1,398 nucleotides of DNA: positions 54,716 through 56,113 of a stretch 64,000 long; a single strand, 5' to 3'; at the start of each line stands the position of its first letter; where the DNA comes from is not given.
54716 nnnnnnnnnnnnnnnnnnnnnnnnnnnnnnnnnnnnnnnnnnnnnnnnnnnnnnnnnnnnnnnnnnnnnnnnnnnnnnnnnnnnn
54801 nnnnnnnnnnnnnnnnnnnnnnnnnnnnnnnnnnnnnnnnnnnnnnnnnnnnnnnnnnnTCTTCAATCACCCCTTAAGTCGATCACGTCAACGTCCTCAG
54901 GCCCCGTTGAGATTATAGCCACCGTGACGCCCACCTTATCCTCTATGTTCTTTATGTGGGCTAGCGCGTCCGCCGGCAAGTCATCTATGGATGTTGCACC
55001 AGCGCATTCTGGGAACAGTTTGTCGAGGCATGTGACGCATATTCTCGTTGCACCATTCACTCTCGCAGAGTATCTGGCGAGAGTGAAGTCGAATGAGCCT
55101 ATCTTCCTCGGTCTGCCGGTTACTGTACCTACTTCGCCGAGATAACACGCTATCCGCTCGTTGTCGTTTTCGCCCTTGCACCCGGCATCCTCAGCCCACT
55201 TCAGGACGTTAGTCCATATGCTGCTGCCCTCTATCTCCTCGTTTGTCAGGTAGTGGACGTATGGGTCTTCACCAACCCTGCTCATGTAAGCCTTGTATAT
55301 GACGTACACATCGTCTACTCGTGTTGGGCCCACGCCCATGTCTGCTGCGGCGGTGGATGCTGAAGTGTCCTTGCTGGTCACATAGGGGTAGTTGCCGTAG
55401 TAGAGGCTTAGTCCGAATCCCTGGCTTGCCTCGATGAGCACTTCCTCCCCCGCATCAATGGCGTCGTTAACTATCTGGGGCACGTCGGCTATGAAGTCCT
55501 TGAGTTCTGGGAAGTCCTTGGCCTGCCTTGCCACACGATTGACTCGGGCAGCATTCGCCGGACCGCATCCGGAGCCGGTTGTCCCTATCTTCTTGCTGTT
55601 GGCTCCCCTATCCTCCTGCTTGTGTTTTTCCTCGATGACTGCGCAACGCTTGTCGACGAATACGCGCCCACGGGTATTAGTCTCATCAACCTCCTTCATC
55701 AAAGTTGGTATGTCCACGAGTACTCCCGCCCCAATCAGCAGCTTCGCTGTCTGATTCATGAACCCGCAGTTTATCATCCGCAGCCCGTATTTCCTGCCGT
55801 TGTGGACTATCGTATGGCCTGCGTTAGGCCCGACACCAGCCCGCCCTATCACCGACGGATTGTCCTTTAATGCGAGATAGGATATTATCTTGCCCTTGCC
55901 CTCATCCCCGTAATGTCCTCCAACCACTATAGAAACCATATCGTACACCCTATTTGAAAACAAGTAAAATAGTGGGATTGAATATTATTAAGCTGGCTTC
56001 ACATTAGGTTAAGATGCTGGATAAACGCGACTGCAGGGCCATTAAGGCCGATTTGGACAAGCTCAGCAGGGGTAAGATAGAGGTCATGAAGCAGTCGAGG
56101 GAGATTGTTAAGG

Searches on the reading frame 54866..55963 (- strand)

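Call 76: search_protein_families(library=pfam, proteins=[window:54866-55963:-], max_evalue=0.001)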
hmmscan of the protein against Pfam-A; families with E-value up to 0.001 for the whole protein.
window:54866-55963:- (366 aa): 1 family
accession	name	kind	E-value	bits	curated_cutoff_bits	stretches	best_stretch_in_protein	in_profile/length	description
PF00709.27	Adenylsucc_synt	-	8.1e-77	259.1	27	3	153-316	190-329/416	Adenylosuccinate synthetase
